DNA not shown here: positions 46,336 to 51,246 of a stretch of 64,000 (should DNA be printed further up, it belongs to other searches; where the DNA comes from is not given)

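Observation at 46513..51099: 1,537-aa membrane-anchored enzyme combining two CBM-like repeats, a clan GH-A glycoside hydrolase, a discoidin domain and an SGNH esterase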

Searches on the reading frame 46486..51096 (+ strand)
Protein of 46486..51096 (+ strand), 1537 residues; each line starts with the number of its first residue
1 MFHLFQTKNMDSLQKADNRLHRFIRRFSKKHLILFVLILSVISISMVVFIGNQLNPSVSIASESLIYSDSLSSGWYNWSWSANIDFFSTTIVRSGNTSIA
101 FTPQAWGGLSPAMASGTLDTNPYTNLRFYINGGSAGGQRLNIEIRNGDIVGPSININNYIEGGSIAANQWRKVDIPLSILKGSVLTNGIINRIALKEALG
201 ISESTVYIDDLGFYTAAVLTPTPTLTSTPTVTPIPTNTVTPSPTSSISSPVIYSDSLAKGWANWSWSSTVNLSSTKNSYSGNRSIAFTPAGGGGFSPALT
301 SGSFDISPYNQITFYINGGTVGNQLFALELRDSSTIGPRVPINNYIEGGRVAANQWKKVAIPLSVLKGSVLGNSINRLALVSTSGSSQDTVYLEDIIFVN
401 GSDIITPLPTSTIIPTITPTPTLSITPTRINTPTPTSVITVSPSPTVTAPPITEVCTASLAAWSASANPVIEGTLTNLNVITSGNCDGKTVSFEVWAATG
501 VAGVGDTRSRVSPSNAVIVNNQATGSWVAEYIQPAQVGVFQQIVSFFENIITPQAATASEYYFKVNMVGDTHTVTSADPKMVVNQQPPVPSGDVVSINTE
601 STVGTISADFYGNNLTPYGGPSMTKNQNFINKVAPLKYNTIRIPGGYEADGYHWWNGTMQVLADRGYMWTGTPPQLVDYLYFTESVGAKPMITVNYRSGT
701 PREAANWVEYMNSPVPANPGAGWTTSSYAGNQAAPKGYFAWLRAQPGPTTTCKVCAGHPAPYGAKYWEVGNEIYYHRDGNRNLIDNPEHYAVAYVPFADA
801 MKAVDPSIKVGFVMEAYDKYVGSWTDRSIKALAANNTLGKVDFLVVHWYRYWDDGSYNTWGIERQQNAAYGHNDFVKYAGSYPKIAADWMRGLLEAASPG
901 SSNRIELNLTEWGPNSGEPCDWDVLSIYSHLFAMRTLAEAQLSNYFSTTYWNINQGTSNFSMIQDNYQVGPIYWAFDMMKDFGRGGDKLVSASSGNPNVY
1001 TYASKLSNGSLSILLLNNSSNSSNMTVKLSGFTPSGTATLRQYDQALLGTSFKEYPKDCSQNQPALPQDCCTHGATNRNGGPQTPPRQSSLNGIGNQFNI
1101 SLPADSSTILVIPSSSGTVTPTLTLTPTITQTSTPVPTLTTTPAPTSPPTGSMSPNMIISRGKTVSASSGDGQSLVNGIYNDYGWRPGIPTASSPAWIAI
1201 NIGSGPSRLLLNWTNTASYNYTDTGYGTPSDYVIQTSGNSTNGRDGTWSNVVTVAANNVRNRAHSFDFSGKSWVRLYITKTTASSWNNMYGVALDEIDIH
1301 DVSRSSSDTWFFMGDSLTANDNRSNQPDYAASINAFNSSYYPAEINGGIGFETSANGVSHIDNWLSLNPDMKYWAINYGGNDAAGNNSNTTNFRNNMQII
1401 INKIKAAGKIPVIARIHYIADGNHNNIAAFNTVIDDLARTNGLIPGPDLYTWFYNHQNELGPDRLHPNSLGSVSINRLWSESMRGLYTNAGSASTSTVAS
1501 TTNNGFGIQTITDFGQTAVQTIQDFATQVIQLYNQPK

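Call 3: search_protein_families(library=pfam, proteins=[window:46486-51096:+], max_evalue=0.1)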
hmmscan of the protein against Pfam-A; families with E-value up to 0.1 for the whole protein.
window:46486-51096:+ (1537 aa): 5 families
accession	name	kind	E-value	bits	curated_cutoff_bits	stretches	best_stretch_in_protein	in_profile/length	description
PF13472.12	Lipase_GDSL_2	-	1.6e-11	45.4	32.9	1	1312-1471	1-175/178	GDSL-like Lipase/Acylhydrolase family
PF21582.3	CBM30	-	4.1e-05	24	27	0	310-396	76-166/170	Carbohydrate binding domain 30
PF08547.18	CIA30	-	6.5e-05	23.5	24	1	270-377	26-129/157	Complex I intermediate-associated protein 30 (CIA30)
PF00657.28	Lipase_GDSL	-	0.0052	17.4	23.6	1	1311-1471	2-200/208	GDSL-like Lipase/Acylhydrolase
PF19640.4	DUF6143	-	0.011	16.2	27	1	460-561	44-143/182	Family of unknown function (DUF6143)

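Call 4: search_protein_families(library=ncbifam, proteins=[window:46486-51096:+], max_evalue=0.1)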
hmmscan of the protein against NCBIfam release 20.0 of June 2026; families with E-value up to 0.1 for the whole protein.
window:46486-51096:+ (1537 aa): 2 families
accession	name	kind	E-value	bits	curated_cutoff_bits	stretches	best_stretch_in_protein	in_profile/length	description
NF007819.1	PRK10528.1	equivalog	4.3e-08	33.1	270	1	1304-1469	25-190/210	multifunctional acyl-CoA thioesterase I/protease I/lysophospholipase L1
NF051901.1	ArabsyFurArfAAgro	equivalog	3.2e-06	26.4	625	1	628-715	52-145/502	arabinosylfuranosidase ArfA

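Call 5: search_solved_structures(query=window:46486-51096:+, max_evalue=1, show_alignments=3)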
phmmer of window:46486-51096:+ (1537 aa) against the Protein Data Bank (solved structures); distinct sequences matched with E-value up to 1: 25.
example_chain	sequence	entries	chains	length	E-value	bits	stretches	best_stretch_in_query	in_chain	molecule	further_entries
7t7y_A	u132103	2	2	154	2.6e-16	61.7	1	64-211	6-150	Endoglucanase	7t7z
3s2c_A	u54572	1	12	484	7.2e-09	37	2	628-713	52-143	Alpha-N-arabinofuranosidase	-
4atw_A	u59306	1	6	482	9e-09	36.7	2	628-713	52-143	ALPHA-L-ARABINOFURANOSIDASE DOMAIN PROTEIN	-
3ug3_A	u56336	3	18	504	1e-08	36.5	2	628-713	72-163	Alpha-L-arabinofuranosidase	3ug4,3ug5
9otv_A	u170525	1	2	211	2e-07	32.2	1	1312-1479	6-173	Lysophospholipase L1-like esterase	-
5tic_A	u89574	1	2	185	0.00011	23.1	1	1307-1469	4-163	Acyl-CoA thioesterase I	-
2vrq_A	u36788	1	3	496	0.00015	22.7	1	630-724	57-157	ALPHA-L-ARABINOFURANOSIDASE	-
1ivn_A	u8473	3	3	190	0.00016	22.6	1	1308-1469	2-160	Thioesterase I | Acyl-CoA thioesterase I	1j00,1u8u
2vrk_A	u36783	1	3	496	0.00019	22.3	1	630-724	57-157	ALPHA-L-ARABINOFURANOSIDASE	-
6d25_A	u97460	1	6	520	0.00022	22.2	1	636-717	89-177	Alpha-L-arabinosidase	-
1jrl_A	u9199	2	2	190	0.00031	21.7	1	1308-1469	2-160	Acyl-CoA Thioesterase I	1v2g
9ge8_T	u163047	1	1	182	0.00038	21.3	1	1308-1469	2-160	Thioesterase 1/protease 1/lysophospholipase L1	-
8idp_A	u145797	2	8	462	0.00041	21.3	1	909-1033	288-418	Reducing-end xylose-releasing exoxylanase Xyn30A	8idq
5tid_A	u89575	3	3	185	0.00045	21.1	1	1307-1468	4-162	Acyl-CoA thioesterase I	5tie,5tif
6zt6_A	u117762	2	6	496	0.00073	20.4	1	630-724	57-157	Alpha-L-arabinofuranosidase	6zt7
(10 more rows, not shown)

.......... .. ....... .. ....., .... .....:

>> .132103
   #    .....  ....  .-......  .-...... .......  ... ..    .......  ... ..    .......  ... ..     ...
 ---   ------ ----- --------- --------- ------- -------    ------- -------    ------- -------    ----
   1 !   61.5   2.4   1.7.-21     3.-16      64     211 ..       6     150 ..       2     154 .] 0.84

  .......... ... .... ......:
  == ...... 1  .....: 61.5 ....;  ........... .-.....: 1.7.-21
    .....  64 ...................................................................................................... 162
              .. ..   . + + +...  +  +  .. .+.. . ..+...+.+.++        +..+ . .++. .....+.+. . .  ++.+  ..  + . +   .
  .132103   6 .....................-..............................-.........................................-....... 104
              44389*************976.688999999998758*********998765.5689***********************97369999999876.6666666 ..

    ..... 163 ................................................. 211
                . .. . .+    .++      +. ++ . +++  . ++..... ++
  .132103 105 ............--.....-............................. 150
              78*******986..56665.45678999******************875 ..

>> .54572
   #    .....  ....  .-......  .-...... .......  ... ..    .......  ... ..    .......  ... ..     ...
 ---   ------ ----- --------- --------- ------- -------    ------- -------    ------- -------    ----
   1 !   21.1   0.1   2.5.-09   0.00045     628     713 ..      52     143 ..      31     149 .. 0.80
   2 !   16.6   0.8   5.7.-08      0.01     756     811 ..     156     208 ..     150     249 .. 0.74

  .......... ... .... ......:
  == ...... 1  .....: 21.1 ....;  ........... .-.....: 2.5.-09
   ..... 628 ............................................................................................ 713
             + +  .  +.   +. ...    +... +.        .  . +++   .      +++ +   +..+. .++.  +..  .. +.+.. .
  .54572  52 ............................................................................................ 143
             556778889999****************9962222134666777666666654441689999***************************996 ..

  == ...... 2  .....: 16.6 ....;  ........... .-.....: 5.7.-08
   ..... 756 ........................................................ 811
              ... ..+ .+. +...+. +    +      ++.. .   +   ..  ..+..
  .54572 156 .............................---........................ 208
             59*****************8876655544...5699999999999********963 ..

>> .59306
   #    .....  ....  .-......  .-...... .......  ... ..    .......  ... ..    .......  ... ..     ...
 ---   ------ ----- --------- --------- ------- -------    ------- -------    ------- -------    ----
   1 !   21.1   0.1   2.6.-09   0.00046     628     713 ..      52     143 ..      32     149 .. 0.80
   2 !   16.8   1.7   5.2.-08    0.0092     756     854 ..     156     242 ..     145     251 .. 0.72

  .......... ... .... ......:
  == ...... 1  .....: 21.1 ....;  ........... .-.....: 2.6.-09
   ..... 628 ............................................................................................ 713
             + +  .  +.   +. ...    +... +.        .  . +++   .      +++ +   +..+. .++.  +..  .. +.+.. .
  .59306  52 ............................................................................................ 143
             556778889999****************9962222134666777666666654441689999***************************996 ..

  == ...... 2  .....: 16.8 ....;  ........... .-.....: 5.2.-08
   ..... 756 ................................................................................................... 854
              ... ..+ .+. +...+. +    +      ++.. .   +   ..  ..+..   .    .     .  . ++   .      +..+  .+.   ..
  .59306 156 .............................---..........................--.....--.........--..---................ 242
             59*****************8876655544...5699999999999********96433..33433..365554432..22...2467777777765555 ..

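Call 6: find_homologous_proteins(query=window:46486-51096:+)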
Query window:46486-51096:+ (1537 aa): 25 proteins with E <= 0.001 among 8000 candidates.
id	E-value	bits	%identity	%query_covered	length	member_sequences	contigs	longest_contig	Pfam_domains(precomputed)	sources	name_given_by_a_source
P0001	0.0e+0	3490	100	99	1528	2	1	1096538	PF22848.3,PF13472.13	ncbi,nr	ncbi:MAG: hypothetical protein PHQ59_03160 [Candidatus Daviesbacteria bacterium]|nr:hypothetical pro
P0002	0.0e+0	1586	52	99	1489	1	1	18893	PF22848.3,PF13472.13,PF00657.29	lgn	-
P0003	1.6e-36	144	26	22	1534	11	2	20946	PF03425.20,PF02156.22,PF09212.16,PF08547.19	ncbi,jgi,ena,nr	ncbi:MAG TPA: glycosyl hydrolase [Pseudobacteroides sp.]|nr:glycosyl hydrolase [Pseudobacteroides sp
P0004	2.3e-34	136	41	11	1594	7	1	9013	PF17963.8,PF17892.8,PF00149.34,PF10102.15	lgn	-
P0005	8.6e-28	115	35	8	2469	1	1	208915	PF13360.14,PF16586.12,PF13570.14,PF13204.14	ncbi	-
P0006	3.3e-27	113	31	23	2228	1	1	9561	PF07679.23,PF14870.13,PF02368.25,PF13472.13,PF15902.13,PF16656.12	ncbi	-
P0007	2.6e-26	110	31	20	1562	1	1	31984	-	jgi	-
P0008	3.5e-25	106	34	10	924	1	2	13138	PF20254.4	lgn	-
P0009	1.5e-20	91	27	20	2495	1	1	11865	PF13287.13,PF13385.14,PF13290.14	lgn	-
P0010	1.2e-19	88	32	13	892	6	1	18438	PF12891.14,PF19190.7,PF13004.14,PF18998.7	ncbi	-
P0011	3.8e-17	79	41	8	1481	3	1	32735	PF00404.25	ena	-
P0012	6.7e-17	79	25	22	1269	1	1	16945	PF00150.25,PF17957.8,PF00629.31,PF17996.8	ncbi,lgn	-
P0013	7.9e-16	75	31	12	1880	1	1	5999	PF13229.13,PF16317.12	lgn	-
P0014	1.4e-14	71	25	12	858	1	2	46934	PF01522.27,PF24517.3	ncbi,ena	-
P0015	2.2e-13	67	35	11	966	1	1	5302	PF12891.14,PF13004.14,PF18998.7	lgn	-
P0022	6.5e-7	46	27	12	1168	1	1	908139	PF22633.4,PF22848.3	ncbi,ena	-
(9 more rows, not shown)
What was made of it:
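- Checked: The finding's start, 46513, is Met10 and gives 1,528 aa. That is the length of the NCBI record ('MAG: hypothetical protein PHQ59_03160 [Candidatus Daviesbacteria bacterium]', call 6).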

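Call 33: find_encoding_contigs(protein=P0002, flank=8000, max_places=3)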
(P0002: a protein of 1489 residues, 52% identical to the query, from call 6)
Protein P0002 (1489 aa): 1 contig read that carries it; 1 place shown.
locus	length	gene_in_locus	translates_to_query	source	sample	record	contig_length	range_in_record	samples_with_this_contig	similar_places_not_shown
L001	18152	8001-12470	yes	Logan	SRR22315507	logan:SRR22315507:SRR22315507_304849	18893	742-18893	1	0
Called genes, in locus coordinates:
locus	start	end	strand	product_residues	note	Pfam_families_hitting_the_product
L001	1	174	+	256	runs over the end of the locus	PF01061:ABC2_membrane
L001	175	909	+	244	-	PF00005:ABC_tran, PF13555:AAA_29 (weak)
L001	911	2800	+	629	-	PF13506:Glyco_transf_21 (faint), PF00535:Glycos_transf_2, PF10111:Glyco_tranf_2_2, PF13641:Glyco_tranf_2_3, PF13632:Glyco_trans_2_3 (faint), PF00535:Glycos_transf_2, PF10111:Glyco_tranf_2_2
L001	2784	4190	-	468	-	PF09913:DUF2142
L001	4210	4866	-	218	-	PF13489:Methyltransf_23 (weak), PF08241:Methyltransf_11 (weak), PF13649:Methyltransf_25 (faint), PF01209:Ubie_methyltran (weak)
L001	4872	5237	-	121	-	PF10066:DUF2304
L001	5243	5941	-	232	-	PF00535:Glycos_transf_2, PF13641:Glyco_tranf_2_3 (weak)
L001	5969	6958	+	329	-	PF00535:Glycos_transf_2, PF10111:Glyco_tranf_2_2 (weak), PF13641:Glyco_tranf_2_3, PF13632:Glyco_trans_2_3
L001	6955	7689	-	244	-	PF12733:Cadherin-like (faint), PF17957:Big_7 (faint), PF19077:Big_13 (faint), PF09136:Glucodextran_B, PF17936:Big_6 (weak)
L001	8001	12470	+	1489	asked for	PF22848:ASD1_dom, PF00657:Lipase_GDSL (weak), PF13472:Lipase_GDSL_2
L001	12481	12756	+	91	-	-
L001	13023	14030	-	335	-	PF08534:Redoxin, PF00578:AhpC-TSA, PF13905:Thioredoxin_8 (weak), PF17991:Thioredoxin_10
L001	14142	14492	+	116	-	PF01381:HTH_3 (weak), PF12844:HTH_19 (weak), PF13560:HTH_31 (weak)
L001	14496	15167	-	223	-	PF01476:LysM, PF23457:LysM2_NFP (faint), PF23472:LysM2_CERK1_LYK3_4_5 (faint), PF23473:LysM3_LYK4_5 (faint), PF01476:LysM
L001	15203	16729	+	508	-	-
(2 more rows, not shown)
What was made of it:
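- On GH51: The precomputed PF22848 (ASD1_dom) is listed for the protein (calls 6, 33).
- The same architecture is found in an independent sample (call 33).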

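Call 59: find_related_loci(query=window:46513-51096:+, collection=genome_contigs, flank=6000)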
Query window:46513-51096:+ (1528 aa) in genome_contigs; peptide patterns used: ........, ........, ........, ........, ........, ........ (x = any residue, [..] = any of these).
15 stretches matched a pattern, but none encodes a relative of the query by tblastn (E <= 1e-3).
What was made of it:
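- Tried and rejected: Genome scan with the whole protein: no close relative was found among GTDB species representatives using exact peptide patterns (call 59).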

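Call 83: search_protein_families(library=pfam, proteins=[P0009, P0006], max_evalue=0.01)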
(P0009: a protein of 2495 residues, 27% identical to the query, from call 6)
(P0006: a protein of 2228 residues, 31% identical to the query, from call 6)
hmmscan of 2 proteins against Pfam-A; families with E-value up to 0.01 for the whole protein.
P0009 (2495 aa): 4 families
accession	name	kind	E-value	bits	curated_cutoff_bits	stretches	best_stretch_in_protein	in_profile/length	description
PF13385.13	Laminin_G_3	-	6.3e-30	104.7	27.6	1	999-1151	4-151/151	Concanavalin A-like lectin/glucanases superfamily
PF13290.12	CHB_HEX_C_1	-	5.6e-29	100.3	22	2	2298-2348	9-59/67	Chitobiase/beta-hexosaminidase C-terminal domain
PF13287.12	Fn3_assoc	-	4e-28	97.7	23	2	2303-2352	3-53/59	Fn3 associated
PF13472.12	Lipase_GDSL_2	-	0.00068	20.6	32.9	1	699-843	1-136/178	GDSL-like Lipase/Acylhydrolase family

P0006 (2228 aa): 10 families
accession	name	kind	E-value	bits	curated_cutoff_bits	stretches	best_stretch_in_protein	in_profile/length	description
PF07679.22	I-set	-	5.5e-15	55.6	23.7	0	772-807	3-38/90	Immunoglobulin I-set domain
PF02368.24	Big_2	-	2.9e-12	46.8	22.8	1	873-948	4-78/79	Bacterial Ig-like domain (group 2)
PF13472.12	Lipase_GDSL_2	-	6.1e-09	37.1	32.9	1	594-749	1-177/178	GDSL-like Lipase/Acylhydrolase family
PF16656.11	Pur_ac_phosph_N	-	7.2e-09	36.5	30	1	141-209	6-83/93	Purple acid Phosphatase, N-terminal domain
PF15902.12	Sortilin-Vps10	-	5e-08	32.6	33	1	1191-1294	3-101/446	Sortilin, neurotensin receptor 3,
PF14870.12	PSII_BNR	-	1.2e-05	25.2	27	1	1104-1182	81-158/303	Photosynthesis system II assembly factor YCF48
PF13088.12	BNR_2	-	3.6e-05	23.7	31.4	0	1105-1226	81-210/277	BNR repeat-like domain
PF02012.26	BNR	-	4.5e-05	23.3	27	0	1193-1202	2-11/12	BNR/Asp-box repeat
PF13927.12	Ig_3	-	6.1e-05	23.9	30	0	771-809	5-41/78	Immunoglobulin domain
PF00041.27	fn3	-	0.00016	22.3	25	1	136-213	3-75/84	Fibronectin type III domain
